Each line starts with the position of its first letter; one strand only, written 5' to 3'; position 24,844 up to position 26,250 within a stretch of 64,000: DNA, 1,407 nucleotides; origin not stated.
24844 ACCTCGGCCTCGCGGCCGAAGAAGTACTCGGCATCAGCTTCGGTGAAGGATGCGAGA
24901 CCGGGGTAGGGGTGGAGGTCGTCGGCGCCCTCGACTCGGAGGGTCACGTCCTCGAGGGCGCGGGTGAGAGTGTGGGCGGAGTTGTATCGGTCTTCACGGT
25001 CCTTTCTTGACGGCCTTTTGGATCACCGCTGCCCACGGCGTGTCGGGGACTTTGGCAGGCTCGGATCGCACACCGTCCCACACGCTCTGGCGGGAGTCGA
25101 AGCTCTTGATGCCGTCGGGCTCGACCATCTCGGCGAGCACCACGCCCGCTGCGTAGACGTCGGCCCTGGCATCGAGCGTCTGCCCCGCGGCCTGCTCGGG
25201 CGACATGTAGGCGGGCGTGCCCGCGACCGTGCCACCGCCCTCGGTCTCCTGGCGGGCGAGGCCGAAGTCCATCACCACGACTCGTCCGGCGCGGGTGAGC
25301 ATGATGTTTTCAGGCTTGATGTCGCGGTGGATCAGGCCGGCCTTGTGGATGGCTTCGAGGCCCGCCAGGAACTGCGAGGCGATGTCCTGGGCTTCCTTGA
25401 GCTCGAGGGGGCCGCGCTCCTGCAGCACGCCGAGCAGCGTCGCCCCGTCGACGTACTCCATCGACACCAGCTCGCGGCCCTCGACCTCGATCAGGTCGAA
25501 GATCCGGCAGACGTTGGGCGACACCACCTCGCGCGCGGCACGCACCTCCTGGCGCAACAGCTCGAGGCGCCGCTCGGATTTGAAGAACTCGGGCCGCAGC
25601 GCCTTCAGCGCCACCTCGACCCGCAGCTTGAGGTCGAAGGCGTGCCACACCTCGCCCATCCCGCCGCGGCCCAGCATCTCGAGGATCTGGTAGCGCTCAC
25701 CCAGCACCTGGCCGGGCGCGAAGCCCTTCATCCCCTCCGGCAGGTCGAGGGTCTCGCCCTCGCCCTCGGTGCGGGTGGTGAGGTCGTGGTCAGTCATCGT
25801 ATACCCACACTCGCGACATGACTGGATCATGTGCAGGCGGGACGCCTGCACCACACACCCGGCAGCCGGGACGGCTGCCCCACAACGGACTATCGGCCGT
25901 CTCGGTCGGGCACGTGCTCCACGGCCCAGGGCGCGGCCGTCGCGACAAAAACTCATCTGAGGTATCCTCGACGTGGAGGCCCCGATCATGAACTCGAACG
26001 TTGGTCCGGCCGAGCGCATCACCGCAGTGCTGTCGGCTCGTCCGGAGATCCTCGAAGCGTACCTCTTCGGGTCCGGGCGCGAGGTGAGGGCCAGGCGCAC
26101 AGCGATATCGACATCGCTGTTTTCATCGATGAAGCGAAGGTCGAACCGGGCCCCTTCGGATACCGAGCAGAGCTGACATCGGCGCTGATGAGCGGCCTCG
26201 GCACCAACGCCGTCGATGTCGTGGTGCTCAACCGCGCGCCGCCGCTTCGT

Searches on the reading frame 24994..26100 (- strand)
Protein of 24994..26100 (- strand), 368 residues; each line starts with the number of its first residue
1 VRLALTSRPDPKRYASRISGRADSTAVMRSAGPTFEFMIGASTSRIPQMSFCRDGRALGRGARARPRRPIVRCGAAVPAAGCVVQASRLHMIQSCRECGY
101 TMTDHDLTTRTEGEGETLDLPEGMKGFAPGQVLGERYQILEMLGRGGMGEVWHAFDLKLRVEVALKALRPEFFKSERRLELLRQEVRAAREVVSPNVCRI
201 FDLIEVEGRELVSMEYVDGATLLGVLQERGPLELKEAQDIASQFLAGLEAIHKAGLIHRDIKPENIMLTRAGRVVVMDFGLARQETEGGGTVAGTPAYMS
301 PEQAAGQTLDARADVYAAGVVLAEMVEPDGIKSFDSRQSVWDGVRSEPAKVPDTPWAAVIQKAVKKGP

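Call 12: search_protein_families(library=pfam, proteins=[window:24994-26100:-])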
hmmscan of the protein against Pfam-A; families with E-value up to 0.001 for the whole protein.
window:24994-26100:- (368 aa): 5 families
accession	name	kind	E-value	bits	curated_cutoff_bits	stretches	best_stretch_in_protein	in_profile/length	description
PF00069.31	Pkinase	-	1.7e-43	149.4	31.7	1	137-328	1-193/263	Protein kinase domain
PF07714.23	PK_Tyr_Ser-Thr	-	8.1e-26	91.3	23.1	1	139-327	3-199/258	Protein tyrosine and serine/threonine kinase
PF01636.29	APH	-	8e-07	29.5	23.2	1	234-283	143-198/239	Phosphotransferase enzyme family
PF03109.22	ABC1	-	2.3e-06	27.4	22.9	1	180-285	118-217/244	ABC1 atypical kinase-like domain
PF17667.7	Pkinase_fungal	-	0.00055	19.2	24.1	1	246-303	297-364/387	Fungal protein kinase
